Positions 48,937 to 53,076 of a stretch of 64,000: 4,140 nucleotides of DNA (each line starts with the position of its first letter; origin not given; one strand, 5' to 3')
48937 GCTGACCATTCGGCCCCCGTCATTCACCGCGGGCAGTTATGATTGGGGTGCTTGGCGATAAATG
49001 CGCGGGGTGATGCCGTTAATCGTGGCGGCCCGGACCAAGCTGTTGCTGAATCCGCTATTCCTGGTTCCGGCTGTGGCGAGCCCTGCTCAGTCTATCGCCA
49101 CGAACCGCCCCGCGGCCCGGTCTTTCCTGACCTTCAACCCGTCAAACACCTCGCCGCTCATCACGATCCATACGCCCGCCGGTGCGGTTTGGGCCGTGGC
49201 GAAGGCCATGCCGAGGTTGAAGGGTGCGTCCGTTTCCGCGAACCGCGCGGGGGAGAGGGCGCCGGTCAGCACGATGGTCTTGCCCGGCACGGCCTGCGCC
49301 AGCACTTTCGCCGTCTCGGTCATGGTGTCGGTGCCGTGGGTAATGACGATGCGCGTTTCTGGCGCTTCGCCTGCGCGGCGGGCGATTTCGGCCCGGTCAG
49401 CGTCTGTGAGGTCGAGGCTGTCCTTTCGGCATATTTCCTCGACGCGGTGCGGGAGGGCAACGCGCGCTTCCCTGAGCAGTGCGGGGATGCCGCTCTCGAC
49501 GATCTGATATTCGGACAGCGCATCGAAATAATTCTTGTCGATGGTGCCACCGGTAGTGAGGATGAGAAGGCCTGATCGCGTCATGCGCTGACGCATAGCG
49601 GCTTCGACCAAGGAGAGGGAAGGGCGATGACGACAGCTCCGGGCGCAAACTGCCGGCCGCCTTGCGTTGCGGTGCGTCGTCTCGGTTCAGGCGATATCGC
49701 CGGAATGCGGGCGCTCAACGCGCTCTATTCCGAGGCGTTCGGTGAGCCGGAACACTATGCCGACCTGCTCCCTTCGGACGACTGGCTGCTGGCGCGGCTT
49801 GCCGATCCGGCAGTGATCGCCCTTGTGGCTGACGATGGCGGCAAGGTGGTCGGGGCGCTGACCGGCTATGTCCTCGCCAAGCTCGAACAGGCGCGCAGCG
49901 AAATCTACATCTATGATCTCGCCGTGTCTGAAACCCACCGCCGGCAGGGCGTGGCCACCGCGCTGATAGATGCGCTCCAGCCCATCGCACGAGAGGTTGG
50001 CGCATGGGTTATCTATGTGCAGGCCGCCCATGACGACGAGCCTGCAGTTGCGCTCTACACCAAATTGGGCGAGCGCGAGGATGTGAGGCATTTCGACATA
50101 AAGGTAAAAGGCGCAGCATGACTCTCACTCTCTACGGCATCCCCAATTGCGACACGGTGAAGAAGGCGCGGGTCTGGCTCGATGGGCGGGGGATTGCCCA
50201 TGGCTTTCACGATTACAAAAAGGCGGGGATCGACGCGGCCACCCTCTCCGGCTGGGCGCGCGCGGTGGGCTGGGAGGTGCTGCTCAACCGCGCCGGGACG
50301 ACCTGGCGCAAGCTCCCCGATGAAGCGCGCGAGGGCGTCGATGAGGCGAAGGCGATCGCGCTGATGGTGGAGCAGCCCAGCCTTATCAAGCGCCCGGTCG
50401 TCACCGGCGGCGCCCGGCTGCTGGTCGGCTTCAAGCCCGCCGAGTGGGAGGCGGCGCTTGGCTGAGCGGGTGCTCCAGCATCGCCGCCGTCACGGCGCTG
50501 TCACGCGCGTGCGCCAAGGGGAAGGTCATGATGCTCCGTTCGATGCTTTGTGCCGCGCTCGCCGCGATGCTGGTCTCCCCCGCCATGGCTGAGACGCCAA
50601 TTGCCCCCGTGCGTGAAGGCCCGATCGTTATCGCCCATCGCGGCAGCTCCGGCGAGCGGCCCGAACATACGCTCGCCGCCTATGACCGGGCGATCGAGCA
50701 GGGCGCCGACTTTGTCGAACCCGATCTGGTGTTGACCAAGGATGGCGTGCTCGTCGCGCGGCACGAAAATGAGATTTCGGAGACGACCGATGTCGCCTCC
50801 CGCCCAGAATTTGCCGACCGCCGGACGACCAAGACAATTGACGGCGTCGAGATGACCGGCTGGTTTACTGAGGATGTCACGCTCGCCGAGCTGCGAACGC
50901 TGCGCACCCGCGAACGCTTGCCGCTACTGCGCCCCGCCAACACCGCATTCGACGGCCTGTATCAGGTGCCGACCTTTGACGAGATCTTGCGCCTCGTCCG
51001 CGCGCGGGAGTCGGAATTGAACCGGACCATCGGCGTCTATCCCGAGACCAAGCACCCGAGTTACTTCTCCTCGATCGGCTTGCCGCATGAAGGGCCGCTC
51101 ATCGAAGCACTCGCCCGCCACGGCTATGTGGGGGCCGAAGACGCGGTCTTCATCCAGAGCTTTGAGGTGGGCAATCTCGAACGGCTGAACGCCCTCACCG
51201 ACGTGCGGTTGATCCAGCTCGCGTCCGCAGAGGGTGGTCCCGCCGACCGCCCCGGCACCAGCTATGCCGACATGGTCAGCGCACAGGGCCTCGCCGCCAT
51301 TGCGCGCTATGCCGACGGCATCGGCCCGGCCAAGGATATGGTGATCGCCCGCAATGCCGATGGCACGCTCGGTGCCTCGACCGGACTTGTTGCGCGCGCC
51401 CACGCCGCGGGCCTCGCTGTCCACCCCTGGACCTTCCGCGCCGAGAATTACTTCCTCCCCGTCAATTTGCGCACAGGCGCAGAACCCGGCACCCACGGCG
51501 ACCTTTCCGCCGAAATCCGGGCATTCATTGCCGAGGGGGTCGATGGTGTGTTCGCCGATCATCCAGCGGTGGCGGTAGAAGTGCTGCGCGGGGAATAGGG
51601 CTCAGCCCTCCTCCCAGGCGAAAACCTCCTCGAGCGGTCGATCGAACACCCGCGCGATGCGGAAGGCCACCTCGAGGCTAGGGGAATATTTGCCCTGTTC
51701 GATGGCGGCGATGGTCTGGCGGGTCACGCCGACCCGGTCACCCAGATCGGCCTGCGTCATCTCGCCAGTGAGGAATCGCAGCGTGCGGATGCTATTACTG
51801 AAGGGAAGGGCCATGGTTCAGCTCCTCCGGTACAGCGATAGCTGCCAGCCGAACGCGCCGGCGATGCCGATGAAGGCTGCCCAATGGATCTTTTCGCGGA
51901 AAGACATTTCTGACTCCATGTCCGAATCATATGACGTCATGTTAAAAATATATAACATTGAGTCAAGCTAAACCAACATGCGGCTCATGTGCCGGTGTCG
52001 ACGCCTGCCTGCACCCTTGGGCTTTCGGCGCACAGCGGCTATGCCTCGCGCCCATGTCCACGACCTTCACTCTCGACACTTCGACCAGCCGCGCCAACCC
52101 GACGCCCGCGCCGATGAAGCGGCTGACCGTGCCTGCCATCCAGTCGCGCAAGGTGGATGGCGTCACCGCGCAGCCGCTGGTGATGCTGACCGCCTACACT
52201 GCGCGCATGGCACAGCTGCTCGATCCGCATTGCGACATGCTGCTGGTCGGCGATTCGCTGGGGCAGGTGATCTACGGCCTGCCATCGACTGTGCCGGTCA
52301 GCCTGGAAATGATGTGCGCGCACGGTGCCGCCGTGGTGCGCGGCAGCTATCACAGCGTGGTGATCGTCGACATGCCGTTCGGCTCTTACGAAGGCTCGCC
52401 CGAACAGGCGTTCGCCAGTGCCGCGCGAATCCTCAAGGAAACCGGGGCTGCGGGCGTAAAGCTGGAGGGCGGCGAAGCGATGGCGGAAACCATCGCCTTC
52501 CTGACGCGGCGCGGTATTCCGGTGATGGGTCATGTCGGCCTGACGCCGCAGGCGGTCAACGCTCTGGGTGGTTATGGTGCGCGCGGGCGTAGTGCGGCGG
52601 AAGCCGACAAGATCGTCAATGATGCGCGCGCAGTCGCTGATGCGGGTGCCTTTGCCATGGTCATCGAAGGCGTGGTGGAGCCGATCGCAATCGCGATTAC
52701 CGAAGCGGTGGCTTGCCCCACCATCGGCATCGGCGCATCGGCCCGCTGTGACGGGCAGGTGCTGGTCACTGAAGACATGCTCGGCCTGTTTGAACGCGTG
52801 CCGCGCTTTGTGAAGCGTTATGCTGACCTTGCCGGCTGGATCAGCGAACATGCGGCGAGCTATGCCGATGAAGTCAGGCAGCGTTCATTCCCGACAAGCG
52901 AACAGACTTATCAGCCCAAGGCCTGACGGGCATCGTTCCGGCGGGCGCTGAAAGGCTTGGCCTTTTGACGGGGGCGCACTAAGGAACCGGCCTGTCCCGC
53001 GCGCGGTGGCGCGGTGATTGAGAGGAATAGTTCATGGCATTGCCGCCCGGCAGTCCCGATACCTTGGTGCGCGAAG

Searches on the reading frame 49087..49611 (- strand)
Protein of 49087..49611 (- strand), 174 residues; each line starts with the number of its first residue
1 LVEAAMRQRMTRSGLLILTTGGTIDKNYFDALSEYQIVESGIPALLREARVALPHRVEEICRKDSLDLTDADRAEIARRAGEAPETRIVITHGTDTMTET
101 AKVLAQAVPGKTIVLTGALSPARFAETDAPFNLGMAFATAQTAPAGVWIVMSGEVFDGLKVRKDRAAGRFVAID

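Call 56: search_protein_families(library=pfam, proteins=[window:49087-49611:-], max_evalue=0.0001)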
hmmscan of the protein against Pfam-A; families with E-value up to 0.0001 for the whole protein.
window:49087-49611:- (174 aa): 1 family
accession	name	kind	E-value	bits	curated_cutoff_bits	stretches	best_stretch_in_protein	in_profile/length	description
PF00710.25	Asparaginase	-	3.6e-29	102.1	22.5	1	15-166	2-163/193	Asparaginase, N-terminal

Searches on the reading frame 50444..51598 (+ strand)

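Call 56: search_protein_families(library=pfam, proteins=[window:50444-51598:+], max_evalue=0.0001)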
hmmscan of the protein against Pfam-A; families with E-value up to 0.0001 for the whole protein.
window:50444-51598:+ (384 aa): 1 family
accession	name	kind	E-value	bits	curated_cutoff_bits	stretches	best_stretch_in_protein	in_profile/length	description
PF03009.23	GDPD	-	8e-44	151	23.6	1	65-375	1-243/244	Glycerophosphoryl diester phosphodiesterase family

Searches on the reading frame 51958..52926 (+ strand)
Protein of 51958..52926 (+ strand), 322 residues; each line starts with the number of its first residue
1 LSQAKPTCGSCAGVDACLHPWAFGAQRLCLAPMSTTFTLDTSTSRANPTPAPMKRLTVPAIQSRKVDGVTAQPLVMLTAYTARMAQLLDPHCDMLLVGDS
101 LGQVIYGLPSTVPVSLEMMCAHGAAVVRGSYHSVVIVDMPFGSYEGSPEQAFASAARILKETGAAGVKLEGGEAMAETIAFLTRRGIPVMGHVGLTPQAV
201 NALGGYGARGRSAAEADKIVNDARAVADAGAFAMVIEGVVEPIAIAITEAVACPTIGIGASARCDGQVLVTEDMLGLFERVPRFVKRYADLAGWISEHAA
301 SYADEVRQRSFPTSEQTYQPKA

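Call 56: search_protein_families(library=pfam, proteins=[window:51958-52926:+], max_evalue=0.0001)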
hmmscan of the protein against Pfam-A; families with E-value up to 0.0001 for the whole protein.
window:51958-52926:+ (322 aa): 1 family
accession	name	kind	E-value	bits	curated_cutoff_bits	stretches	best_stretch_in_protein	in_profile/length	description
PF02548.21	Pantoate_transf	-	2.3e-101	339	28.7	1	56-313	2-258/259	Ketopantoate hydroxymethyltransferase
